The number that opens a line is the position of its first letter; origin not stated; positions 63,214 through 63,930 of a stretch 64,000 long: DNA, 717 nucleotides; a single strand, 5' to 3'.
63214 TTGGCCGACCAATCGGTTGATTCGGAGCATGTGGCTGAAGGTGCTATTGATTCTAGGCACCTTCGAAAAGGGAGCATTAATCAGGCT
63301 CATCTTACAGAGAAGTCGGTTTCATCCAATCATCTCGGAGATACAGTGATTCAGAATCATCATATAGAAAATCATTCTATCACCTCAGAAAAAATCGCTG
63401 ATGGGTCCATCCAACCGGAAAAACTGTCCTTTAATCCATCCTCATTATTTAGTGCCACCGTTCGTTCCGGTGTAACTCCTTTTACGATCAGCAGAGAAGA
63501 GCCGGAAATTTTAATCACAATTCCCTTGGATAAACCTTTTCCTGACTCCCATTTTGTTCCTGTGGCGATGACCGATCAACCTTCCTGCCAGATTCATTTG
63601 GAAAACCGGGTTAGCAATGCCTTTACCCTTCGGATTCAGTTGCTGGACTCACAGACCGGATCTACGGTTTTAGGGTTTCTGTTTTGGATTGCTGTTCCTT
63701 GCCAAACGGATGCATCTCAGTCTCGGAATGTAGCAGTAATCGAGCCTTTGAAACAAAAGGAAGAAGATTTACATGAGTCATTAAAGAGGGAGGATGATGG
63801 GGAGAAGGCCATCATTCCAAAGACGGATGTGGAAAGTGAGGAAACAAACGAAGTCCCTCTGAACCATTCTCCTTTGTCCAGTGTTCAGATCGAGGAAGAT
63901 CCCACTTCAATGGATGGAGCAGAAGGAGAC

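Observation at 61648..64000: Unlisted giant ORF encoding about 100 tandem pentapeptide-length repeats with a decapeptide His/aliphatic superperiod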

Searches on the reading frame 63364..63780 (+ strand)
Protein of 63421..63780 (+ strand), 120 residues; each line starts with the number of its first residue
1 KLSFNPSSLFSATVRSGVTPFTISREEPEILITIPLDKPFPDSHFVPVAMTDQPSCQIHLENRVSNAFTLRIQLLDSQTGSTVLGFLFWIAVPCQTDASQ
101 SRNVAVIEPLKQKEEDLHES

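Call 17: find_homologous_proteins(query=window:63427-63756:+, max_evalue=0.01)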
Query seq(110 aa): 3 candidates shared short words with the query, none scored E <= 0.01.

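Call 23: search_protein_representatives(protein=window:63421-63780:+)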
Query: 120 residues. Proteins with E-value up to 0.001 (for the whole library): 16; up to 1e-10: 4; up to 1e-30: 0. The best 16 are listed.
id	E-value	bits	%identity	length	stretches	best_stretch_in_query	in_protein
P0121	2.6e-12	63.1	44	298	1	2-95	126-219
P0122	1.2e-11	61.0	37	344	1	1-95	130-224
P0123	7.3e-11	58.5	43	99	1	18-94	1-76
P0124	8.8e-11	58.2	37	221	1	1-101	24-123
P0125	1.8e-09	53.9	36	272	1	9-118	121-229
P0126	2.0e-08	50.6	37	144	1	16-119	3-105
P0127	1.7e-06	44.4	38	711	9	68-110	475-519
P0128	2.9e-06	43.6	33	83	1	16-92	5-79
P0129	7.2e-06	42.4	37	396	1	11-92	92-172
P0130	2.6e-05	40.5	36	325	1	12-93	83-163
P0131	3.8e-05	40.0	34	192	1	11-91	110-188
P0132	3.8e-04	36.8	31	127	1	12-93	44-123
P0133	6.9e-04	36.0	32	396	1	11-97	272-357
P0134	7.2e-04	35.9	31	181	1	14-92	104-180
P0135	7.6e-04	35.8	35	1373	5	55-84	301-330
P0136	9.4e-04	35.6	31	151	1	1-92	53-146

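Call 30: find_related_loci(query=A3, collection=genome_contigs, flank=8000)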
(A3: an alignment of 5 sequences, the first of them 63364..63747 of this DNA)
Query A3 (128 aa) in genome_contigs; peptide patterns used: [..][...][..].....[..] (x = any residue, [..] = any of these).
31 stretches matched a pattern; 6 encode a relative of the query (tblastn E <= 1e-3); 6 distinct loci.
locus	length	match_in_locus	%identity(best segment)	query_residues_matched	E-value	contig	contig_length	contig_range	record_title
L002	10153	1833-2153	42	1-111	5e-22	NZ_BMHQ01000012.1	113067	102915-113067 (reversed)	Marinithermofilum abyssi strain CGMCC 1.15179 sequence12, whole genome shotgun sequence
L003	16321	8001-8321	49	1-110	4e-21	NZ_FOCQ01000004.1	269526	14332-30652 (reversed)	Lihuaxuella thermophila strain DSM 46701, whole genome shotgun sequence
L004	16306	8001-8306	41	1-110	9e-18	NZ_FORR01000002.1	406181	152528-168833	Thermoflavimicrobium dichotomicum strain DSM 44778, whole genome shotgun sequence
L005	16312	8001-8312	36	5-111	2e-17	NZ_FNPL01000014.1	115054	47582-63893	Thermoactinomyces sp. DSM 45892, whole genome shotgun sequence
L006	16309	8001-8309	37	5-110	6e-17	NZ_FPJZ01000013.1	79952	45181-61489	Thermoactinomyces sp. DSM 45891, whole genome shotgun sequence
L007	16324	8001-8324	40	5-119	6e-14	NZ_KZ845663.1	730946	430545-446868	Thermoflavimicrobium daqui strain FBKL4.011 scaffold1, whole genome shotgun sequence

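Call 36: list_cluster_members(proteins=[P0121, P0122, P0124, P0125, P0129, P0131, P0132, P0133, P0134, P0136])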
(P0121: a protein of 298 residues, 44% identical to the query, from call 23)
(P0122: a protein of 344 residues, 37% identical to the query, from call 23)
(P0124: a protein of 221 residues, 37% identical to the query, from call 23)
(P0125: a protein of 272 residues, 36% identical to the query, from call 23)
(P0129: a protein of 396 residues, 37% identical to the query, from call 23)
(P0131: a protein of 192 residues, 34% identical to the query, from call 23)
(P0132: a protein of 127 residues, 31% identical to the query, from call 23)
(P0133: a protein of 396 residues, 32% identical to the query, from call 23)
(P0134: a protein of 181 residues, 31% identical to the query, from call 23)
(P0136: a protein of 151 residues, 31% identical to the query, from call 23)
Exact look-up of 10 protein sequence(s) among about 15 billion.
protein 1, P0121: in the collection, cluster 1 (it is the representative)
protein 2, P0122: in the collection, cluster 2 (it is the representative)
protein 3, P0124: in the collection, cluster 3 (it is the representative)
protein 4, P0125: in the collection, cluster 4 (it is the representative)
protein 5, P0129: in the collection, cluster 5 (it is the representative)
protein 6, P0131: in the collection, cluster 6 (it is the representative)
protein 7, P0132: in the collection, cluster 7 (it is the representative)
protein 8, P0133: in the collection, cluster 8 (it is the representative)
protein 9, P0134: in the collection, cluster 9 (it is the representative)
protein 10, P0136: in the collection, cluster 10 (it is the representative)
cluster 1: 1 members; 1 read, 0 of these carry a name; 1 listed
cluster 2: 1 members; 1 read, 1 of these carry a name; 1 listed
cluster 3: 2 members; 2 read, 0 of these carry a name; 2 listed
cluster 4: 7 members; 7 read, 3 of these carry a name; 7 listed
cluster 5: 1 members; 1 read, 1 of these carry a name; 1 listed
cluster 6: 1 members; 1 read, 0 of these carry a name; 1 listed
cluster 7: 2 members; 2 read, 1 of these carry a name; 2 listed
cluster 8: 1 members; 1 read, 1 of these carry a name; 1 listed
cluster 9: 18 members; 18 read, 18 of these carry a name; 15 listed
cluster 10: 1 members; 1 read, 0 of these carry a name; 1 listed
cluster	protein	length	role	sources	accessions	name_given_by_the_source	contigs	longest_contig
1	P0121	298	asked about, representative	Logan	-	-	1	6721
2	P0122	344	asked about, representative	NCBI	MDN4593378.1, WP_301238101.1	WIAG-tail domain, partial [Polycladomyces subterraneus]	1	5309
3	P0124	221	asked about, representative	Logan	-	-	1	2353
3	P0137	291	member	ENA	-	-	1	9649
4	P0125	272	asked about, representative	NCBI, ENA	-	-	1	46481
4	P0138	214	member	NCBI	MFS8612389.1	MAG: WIAG-tail domain, partial [Planifilum fulgidum]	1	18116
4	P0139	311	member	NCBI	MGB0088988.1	MAG: WIAG-tail domain, partial [Planifilum fulgidum]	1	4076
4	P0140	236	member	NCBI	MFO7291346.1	MAG: WIAG-tail domain, partial [Bacillota bacterium]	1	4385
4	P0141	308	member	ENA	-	-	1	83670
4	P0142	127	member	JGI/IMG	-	-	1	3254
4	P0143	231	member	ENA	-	-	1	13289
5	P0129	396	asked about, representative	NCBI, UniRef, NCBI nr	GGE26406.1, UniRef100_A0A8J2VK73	hypothetical protein GCM10011571_30760 [Marinithermofilum abyssi] | Uncharacterized protein n=1 Tax=Marinithermofilum abyssi TaxID=1571185 ...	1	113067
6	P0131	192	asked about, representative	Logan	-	-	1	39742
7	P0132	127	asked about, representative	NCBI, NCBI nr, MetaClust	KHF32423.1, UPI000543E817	hypothetical protein CM49_05297 [Paenibacillus sp. P1XP2] | status=active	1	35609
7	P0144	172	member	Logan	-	-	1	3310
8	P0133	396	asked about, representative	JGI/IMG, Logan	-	hypothetical protein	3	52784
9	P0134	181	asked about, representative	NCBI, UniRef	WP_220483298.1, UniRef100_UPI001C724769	WIAG-tail domain, partial [Paenibacillus thiaminolyticus] | WIAG-tail domain n=1 Tax=Paenibacillus thiaminolyticus TaxID=49283 RepID=UPI001C724769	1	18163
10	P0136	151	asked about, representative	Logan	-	-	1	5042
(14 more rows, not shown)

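Call 43: search_protein_families(library=pfam, proteins=[L003:8677-10092:-, L003:336-1430:+, L003:1378-2823:+, L003:2837-4162:+, L003:4159-4644:+, L003:10873-12228:+, L005:4212-5237:-, L003:14195-14815:-, L003:14815-16224:-], max_evalue=0.00001)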
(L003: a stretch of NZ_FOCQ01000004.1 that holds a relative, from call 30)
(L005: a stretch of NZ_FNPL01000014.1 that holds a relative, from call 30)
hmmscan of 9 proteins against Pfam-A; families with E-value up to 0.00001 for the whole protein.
L003:8677-10092:- (471 aa): 2 families
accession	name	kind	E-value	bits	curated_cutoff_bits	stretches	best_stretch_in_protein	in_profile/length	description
PF04293.20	SpoVR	-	1.2e-156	522.1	27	1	5-397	3-405/407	SpoVR like protein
PF24755.2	SpoVR_C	-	6e-10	39.4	27.6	1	400-451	1-53/55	SpoVR-like C-terminal domain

L003:336-1430:+ (364 aa): 3 families
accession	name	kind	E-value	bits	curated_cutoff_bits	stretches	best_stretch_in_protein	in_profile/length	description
PF14398.11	ATPgrasp_YheCD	-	7.9e-78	261.7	26.8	1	105-360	2-255/255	YheC/D like ATP-grasp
PF14397.11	ATPgrasp_ST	-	2.1e-10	40.7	31.4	1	138-268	46-174/278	Sugar-transfer associated ATP-grasp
PF03133.20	TTL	-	3.1e-06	27.1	20.1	0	286-332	212-259/292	Tubulin-tyrosine ligase family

L003:1378-2823:+ (481 aa): 2 families
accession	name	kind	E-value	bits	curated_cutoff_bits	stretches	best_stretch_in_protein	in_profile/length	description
PF14398.11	ATPgrasp_YheCD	-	4.8e-84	282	26.8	1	219-477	2-255/255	YheC/D like ATP-grasp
PF14397.11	ATPgrasp_ST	-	2.2e-07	30.8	31.4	0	253-336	47-121/278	Sugar-transfer associated ATP-grasp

L003:2837-4162:+ (441 aa): 1 family
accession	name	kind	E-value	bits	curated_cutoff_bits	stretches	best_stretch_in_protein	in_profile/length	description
PF14398.11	ATPgrasp_YheCD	-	5.3e-78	262.2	26.8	1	180-429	2-255/255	YheC/D like ATP-grasp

L003:4159-4644:+ (161 aa): 2 families
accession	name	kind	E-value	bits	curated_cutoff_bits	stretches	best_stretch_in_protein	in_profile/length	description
PF00583.31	Acetyltransf_1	-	1.3e-08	35.5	20.7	1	46-117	31-110/116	Acetyltransferase (GNAT) family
PF13508.13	Acetyltransf_7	-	3.3e-08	34.2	27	1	50-102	4-58/84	Acetyltransferase (GNAT) domain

L003:10873-12228:+ (451 aa): 3 families
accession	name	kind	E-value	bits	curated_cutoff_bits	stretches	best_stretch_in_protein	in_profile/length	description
PF01769.21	MgtE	-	3.6e-35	121.4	27.6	1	321-443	1-124/125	Divalent cation transporter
PF03448.22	MgtE_N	-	7e-21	75.1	25.9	1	32-132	1-101/102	MgtE intracellular N domain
PF00571.33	CBS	-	2e-18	66.9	24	1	200-254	2-56/57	CBS domain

L005:4212-5237:- (341 aa): 4 families
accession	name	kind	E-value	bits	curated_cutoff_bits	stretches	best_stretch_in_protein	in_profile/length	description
PF00877.26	NLPC_P60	-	7.5e-53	177.4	23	2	70-180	1-105/105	NlpC/P60 family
PF05708.18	Peptidase_C92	-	2.4e-10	41.2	27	0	53-107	76-130/166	Permuted papain-like amidase enzyme, YaeF/YiiX, C92 family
PF05257.22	CHAP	-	5.8e-08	33.6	26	0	86-148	10-68/81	CHAP domain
PF05382.19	Amidase_5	-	5.7e-06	26.8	21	0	117-169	68-121/142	Bacteriophage peptidoglycan hydrolase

L003:14195-14815:- (206 aa): 1 family
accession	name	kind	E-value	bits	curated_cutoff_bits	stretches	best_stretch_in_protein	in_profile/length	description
PF04199.19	Cyclase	-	3.5e-21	76.4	23.1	1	4-149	1-142/142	Putative cyclase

L003:14815-16224:- (469 aa): 2 families
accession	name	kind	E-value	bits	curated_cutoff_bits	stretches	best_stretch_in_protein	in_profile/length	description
PF22580.2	KYNU_C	-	4.9e-33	113.4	27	1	360-449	1-90/90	Kynureninase C-terminal domain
PF00266.25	Aminotran_5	-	1e-24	87.7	21.5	1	123-377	47-293/371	Aminotransferase class-V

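Call 61: find_encoding_contigs(protein=P0133, flank=8000, max_places=2)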
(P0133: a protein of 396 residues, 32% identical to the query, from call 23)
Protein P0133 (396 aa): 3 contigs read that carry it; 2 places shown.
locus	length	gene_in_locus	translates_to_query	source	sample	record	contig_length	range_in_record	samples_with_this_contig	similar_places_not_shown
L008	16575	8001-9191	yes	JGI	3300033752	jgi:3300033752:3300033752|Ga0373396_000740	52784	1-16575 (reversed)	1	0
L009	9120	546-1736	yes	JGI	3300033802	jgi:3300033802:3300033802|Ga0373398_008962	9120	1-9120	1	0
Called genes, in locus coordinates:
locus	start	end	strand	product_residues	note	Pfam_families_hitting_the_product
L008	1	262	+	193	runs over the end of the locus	PF09819:ABC_cobalt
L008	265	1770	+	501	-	PF02463:SMC_N (faint), PF03193:RsgA_GTPase (faint), PF20703:nSTAND1 (faint), PF00005:ABC_tran, PF01078:Mg_chelatase (faint), PF13175:AAA_15 (faint), PF13191:AAA_16 (faint), PF00005:ABC_tran, +7 more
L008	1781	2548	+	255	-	PF02361:CbiQ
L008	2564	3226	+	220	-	PF03070:TENA_THI-4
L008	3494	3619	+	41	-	PF08113:CoxIIa (weak)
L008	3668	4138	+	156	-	PF00116:COX2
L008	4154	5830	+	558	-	PF00115:COX1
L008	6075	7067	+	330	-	PF13487:HD_5, PF01966:HD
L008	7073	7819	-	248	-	PF12787:EcsC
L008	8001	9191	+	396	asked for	-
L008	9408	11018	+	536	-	PF01636:APH (weak)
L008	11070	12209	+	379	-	PF13439:Glyco_transf_4, PF00534:Glycos_transf_1, PF13692:Glyco_trans_1_4, PF13524:Glyco_trans_1_2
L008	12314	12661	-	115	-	-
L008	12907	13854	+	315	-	PF01073:3Beta_HSD, PF01370:Epimerase, PF02719:Polysacc_synt_2, PF04321:RmlD_sub_bind, PF07993:NAD_binding_4, PF13460:NAD_binding_10, PF16363:GDP_Man_Dehyd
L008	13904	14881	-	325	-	PF01636:APH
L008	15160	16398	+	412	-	PF13477:Glyco_trans_4_2 (weak), PF13439:Glyco_transf_4, PF13579:Glyco_trans_4_4, PF00534:Glycos_transf_1, PF13692:Glyco_trans_1_4 (weak)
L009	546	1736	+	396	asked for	-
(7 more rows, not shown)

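Call 63: search_protein_families(library=ncbifam, proteins=[L008:9408-11018:+, L008:11070-12209:+, L008:12314-12661:-, L008:12907-13854:+, L008:13904-14881:-, L008:15160-16398:+, L003:2837-4162:+], max_evalue=0.00001)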
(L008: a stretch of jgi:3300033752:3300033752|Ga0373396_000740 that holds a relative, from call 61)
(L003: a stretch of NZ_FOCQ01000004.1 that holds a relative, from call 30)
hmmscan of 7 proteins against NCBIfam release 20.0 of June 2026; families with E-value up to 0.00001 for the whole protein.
L008:9408-11018:+ (536 aa): 3 families
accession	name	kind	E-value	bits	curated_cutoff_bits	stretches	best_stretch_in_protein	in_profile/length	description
TIGR02906.1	spore_CotS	subfamily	1.6e-84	283.5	172.7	1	58-368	5-314/314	CotS family spore coat protein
NF053880.1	SprCtKinCotIBac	equivalog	1.2e-72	244.6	550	1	37-367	3-327/328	spore coat kinase CotI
TIGR02904.1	spore_ysxE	equivalog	1.3e-06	28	263.55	0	42-161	3-115/309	spore coat protein YsxE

L008:11070-12209:+ (379 aa): 25 families
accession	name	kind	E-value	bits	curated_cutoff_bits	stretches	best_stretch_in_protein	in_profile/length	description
TIGR02149.1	glgA_Coryne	subfamily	3e-32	112.2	302.4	1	129-376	139-387/391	glycogen synthase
NF012028.0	PRK15484.1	subfamily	2.9e-28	99.1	618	1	86-371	101-370/380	lipopolysaccharide N-acetylglucosaminyltransferase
TIGR03449.1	mycothiol_MshA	equivalog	4.5e-26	91.7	462.5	1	116-376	147-400/406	D-inositol-3-phosphate glycosyltransferase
NF041876.1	EPS_EpsE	equivalog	2.6e-23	82.9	400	1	198-371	215-388/389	exopolysaccharide biosynthesis GT4 family glycosyltransferase EpsE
TIGR04047.1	MSMEG_0565_glyc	hypoth_equivalog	1.2e-20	73.9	259.85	1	115-376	120-371/373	MSMEG_0565 family glycosyltransferase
TIGR03088.1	stp2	hypoth_equivalog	1.5e-20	73.6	409.05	1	156-377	158-371/374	TIGR03088 family PEP-CTERM/XrtA system glycosyltransferase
NF053787.1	GlcN_PG_synth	equivalog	1.4e-19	70.2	480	1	166-375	172-355/361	N-acetylglucosaminyl phosphatidylglycerol synthase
TIGR04157.1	glyco_rSAM_CFB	subfamily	2.8e-19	69.4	400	1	124-374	159-404/406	TIGR04157 family glycosyltransferase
NF047684.1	TeichurnBiosyTuaC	equivalog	3.8e-18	65.6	550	1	129-374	159-384/391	teichuronic acid biosynthesis protein TuaC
TIGR04063.1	stp3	hypoth_equivalog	4.5e-17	62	442.05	1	131-374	154-390/397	TIGR04063 family PEP-CTERM/XrtA system glycosyltransferase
NF038295.1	EPS_HpsP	equivalog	1.4e-15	57.3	550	1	185-376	194-384/388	hormogonium polysaccharide biosynthesis glycosyltransferase HpsP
TIGR02472.1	sucr_P_syn_N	equivalog_domain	4.1e-14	52.2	576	1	280-373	343-435/439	sucrose-phosphate synthase, putative, glycosyltransferase domain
NF038229.1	Glyco4_Geo_Pelo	equivalog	8e-13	48.1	400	1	129-376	104-333/338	GPMC system family 4 glycosyltransferase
TIGR03999.1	thiol_BshA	equivalog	1.5e-12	47.2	273.7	1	130-372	140-366/375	N-acetyl-alpha-D-glucosaminyl L-malate synthase BshA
NF038298.1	EPS_HpsO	equivalog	5.5e-11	41.9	575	1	186-376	189-384/388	hormogonium polysaccharide biosynthesis glycosyltransferase HpsO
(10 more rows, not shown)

L008:12314-12661:- (115 aa): 0 families

L008:12907-13854:+ (315 aa): 28 families (the best 25 are shown)
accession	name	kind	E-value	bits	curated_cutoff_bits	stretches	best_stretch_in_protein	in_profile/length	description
TIGR01181.1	dTDP_gluc_dehyt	equivalog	8.5e-46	156.5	365.1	1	2-307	1-308/321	dTDP-glucose 4,6-dehydratase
TIGR04180.1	EDH_00030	hypoth_equivalog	3.2e-45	154.5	475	1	3-297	1-296/297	NAD-dependent 4,6-dehydratase LegB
TIGR01179.1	galE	equivalog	1.7e-41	142.1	262.3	1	2-298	1-312/332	UDP-glucose 4-epimerase GalE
TIGR02197.1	heptose_epim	equivalog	1.1e-34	120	274.6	1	3-310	1-313/316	ADP-glyceromanno-heptose 6-epimerase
NF011728.1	PRK15181.1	equivalog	3.5e-34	118.4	760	1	3-305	18-332/348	Vi polysaccharide biosynthesis UDP-N-acetylglucosaminuronic acid C-4 epimerase TviC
NF007490.0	PRK10084.1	subfamily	3.7e-29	101.8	649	1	1-305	1-329/361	dTDP-glucose 4,6-dehydratase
NF007582.0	PRK10217.1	equivalog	5.5e-27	94.8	698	1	2-260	3-269/355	dTDP-glucose 4,6-dehydratase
NF007956.0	PRK10675.1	subfamily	5.3e-25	88.3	394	1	1-293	1-312/338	UDP-glucose 4-epimerase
NF043036.1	ErythonDh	equivalog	4.8e-23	81.8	325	1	1-201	1-200/321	D-erythronate dehydrogenase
NF042422.1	oxyalk_red_OleD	equivalog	1.4e-17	64.1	580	1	1-232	1-217/329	2-alkyl-3-oxoalkanoate reductase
TIGR03466.1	HpnA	hypoth_equivalog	2.2e-17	63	367.65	1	1-263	1-248/327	hopanoid-associated sugar epimerase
NF008360.0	PRK11150.1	equivalog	4.3e-17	62.3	452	1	3-248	2-241/310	ADP-glyceromanno-heptose 6-epimerase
TIGR01746.1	Thioester-redct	subfamily_domain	1.3e-16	60.8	213.35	1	2-202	1-221/371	thioester reductase domain-containing protein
NF005998.1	PRK08125.1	equivalog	1e-15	57.2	777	1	2-255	317-578/649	bifunctional UDP-4-amino-4-deoxy-L-arabinose formyltransferase/UDP-glucuronic acid oxidase ArnA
NF042423.1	oxyalk_red_Shew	equivalog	4.6e-15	55.5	580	1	2-185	10-179/331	2-alkyl-3-oxoalkanoate reductase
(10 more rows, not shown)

L008:13904-14881:- (325 aa): 2 families
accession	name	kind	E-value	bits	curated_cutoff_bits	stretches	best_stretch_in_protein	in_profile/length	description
NF003558.0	PRK05231.1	equivalog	1.1e-17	64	271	1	13-293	7-286/322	homoserine kinase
TIGR00938.1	thrB_alt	equivalog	1.7e-11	44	255.9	1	21-285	15-277/307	homoserine kinase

L008:15160-16398:+ (412 aa): 10 families
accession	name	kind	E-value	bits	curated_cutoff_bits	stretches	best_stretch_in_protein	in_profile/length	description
NF047684.1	TeichurnBiosyTuaC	equivalog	5.3e-14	51.9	550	1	115-400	110-389/391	teichuronic acid biosynthesis protein TuaC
NF012028.0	PRK15484.1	subfamily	5.5e-14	52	618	1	128-395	113-373/380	lipopolysaccharide N-acetylglucosaminyltransferase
TIGR02149.1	glgA_Coryne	subfamily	2e-09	37.1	302.4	1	162-400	147-390/391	glycogen synthase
TIGR04047.1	MSMEG_0565_glyc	hypoth_equivalog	1.8e-08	33.9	259.85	1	115-316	88-304/373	MSMEG_0565 family glycosyltransferase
TIGR04063.1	stp3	hypoth_equivalog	4.4e-08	32.4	442.05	1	182-401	183-396/397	TIGR04063 family PEP-CTERM/XrtA system glycosyltransferase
TIGR04157.1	glyco_rSAM_CFB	subfamily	8.7e-08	31.5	400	1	162-395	172-404/406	TIGR04157 family glycosyltransferase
NF053787.1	GlcN_PG_synth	equivalog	2.8e-07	29.7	480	1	162-400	146-359/361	N-acetylglucosaminyl phosphatidylglycerol synthase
NF007640.0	PRK10307.1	subfamily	3.7e-06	26.1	276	1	163-264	175-275/411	WcaI family glycosyltransferase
TIGR03449.1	mycothiol_MshA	equivalog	5.6e-06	25.5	462.5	0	159-326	165-340/406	D-inositol-3-phosphate glycosyltransferase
TIGR03088.1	stp2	hypoth_equivalog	7e-06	25.3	409.05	0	183-401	164-374/374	TIGR03088 family PEP-CTERM/XrtA system glycosyltransferase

L003:2837-4162:+ (441 aa): 0 families
